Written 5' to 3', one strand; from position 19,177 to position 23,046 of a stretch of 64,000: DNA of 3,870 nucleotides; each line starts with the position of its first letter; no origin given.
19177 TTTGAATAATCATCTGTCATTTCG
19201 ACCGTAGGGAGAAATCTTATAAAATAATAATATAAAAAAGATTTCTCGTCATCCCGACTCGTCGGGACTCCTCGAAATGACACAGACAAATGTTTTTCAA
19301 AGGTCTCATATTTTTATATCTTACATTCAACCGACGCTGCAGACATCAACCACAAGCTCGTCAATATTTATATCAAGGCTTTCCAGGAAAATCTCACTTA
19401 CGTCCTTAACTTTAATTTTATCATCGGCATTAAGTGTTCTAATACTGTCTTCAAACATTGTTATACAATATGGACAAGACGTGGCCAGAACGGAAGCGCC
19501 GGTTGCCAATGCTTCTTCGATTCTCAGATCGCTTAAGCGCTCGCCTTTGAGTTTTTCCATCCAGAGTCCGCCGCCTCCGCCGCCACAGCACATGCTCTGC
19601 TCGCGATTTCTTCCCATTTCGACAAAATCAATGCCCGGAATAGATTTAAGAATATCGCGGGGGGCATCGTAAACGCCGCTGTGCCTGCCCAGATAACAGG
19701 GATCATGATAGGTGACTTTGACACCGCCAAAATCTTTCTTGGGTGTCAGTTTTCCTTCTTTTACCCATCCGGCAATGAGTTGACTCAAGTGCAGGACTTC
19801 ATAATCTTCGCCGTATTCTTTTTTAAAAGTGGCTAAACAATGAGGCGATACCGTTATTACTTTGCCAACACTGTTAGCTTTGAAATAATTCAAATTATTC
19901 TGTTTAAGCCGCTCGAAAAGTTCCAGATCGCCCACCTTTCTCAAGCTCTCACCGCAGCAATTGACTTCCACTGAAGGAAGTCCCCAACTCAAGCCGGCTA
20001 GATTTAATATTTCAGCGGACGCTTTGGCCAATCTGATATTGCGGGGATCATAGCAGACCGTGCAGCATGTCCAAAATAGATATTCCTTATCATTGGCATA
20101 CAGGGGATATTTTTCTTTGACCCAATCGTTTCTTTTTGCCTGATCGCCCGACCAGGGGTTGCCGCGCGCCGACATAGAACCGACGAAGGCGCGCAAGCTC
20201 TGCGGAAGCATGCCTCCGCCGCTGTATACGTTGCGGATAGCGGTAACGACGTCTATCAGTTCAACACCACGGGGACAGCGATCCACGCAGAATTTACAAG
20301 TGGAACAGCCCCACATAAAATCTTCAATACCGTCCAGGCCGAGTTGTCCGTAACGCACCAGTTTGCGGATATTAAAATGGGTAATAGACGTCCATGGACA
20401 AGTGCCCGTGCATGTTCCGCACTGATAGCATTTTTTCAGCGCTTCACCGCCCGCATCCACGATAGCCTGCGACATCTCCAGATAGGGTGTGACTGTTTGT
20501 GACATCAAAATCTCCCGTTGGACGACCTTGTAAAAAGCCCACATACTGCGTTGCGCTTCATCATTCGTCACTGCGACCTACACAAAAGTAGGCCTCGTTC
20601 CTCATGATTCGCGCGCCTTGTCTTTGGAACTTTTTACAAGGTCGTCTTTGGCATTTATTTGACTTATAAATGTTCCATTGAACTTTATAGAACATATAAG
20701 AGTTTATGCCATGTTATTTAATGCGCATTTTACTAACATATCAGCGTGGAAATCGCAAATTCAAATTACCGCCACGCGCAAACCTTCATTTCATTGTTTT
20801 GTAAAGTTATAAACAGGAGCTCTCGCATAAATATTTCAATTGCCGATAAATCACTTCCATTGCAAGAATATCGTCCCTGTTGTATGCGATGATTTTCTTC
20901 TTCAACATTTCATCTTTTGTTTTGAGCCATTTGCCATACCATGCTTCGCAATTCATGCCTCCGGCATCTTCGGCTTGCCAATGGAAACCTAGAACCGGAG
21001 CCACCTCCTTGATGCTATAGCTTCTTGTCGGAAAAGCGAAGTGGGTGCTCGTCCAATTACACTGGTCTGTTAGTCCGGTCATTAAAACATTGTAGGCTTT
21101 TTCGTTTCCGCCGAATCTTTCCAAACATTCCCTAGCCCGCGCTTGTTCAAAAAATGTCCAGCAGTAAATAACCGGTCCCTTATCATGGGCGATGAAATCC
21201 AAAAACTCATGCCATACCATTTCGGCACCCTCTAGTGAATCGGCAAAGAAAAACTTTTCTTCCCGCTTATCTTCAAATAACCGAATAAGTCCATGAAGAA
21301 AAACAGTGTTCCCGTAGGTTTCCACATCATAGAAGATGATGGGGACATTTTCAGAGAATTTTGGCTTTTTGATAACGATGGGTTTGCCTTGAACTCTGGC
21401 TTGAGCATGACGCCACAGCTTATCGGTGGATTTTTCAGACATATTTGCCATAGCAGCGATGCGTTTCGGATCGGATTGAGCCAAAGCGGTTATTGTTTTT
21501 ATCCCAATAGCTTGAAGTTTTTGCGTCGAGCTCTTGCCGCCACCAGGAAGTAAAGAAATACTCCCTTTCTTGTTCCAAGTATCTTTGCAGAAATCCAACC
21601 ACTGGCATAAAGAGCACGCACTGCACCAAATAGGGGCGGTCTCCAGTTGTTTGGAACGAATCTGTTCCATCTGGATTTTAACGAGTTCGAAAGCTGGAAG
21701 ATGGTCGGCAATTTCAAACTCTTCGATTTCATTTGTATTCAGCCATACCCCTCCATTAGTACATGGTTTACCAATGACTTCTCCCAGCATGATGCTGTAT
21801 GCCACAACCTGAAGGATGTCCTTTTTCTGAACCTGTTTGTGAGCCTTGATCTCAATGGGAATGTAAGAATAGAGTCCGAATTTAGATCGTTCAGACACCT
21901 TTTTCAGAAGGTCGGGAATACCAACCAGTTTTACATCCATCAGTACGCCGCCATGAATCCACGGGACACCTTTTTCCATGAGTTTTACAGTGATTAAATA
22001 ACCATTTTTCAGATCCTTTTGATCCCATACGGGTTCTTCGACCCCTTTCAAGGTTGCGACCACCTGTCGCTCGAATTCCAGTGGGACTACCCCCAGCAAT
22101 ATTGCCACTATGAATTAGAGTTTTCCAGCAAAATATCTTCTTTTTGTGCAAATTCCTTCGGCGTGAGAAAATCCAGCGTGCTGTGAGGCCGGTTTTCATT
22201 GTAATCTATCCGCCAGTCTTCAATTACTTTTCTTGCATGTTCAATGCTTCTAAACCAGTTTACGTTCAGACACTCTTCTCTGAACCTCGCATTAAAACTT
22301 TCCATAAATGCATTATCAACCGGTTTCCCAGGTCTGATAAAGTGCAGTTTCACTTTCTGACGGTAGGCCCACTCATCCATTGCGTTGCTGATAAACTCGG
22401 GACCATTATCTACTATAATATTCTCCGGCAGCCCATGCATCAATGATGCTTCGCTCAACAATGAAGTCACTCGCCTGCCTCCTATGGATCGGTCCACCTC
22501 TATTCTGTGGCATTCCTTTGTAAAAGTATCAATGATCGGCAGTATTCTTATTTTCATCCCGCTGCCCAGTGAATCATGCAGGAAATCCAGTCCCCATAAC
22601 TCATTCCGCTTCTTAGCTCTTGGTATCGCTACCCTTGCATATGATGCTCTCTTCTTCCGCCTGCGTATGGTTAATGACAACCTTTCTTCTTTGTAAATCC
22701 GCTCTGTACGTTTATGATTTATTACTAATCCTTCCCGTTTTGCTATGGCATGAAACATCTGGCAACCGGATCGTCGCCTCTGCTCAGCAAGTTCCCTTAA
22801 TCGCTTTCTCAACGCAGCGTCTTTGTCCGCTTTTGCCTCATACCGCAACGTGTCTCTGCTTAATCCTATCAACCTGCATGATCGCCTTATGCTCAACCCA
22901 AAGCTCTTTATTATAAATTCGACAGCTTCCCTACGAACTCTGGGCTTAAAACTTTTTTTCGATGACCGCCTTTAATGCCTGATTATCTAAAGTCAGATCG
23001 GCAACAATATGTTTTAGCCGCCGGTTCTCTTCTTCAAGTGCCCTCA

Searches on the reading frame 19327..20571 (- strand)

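Call 35: search_protein_families(library=pfam, proteins=[window:19327-20571:-], max_evalue=0.000001)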
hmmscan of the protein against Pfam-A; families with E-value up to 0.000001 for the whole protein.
window:19327-20571:- (414 aa): 4 families
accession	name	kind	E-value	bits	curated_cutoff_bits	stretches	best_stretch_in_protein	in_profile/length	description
PF02754.22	CCG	-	9.2e-30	103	20.6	2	286-373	1-84/85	Cysteine-rich domain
PF13183.11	Fer4_8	-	1.3e-09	38.9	27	1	45-103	2-68/68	4Fe-4S dicluster domain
PF13187.11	Fer4_9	-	3.2e-08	33.9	27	1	47-102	1-50/52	4Fe-4S dicluster domain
PF13237.11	Fer4_10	-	2.1e-07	31.2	25.5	1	45-100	6-53/53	4Fe-4S dicluster domain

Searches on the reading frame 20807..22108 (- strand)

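Call 35: search_protein_families(library=pfam, proteins=[window:20807-22108:-], max_evalue=0.000001)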
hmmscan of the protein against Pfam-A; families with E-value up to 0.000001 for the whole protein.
window:20807-22108:- (433 aa): 1 family
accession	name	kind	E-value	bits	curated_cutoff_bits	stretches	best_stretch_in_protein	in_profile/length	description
PF13482.12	RNase_H_2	-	5e-23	82.3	22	1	258-424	1-164/165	RNase_H superfamily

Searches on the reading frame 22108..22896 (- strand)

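Call 35: search_protein_families(library=pfam, proteins=[window:22108-22896:-], max_evalue=0.000001)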
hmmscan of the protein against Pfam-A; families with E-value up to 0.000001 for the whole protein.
window:22108-22896:- (262 aa): 2 families
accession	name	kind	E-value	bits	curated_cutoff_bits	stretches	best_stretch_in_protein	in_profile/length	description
PF13683.12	rve_3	-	3.5e-28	97.6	26.5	1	181-246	2-67/67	Integrase core domain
PF00665.32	rve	-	9.7e-16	58.3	32.6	1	95-192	2-102/102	Integrase core domain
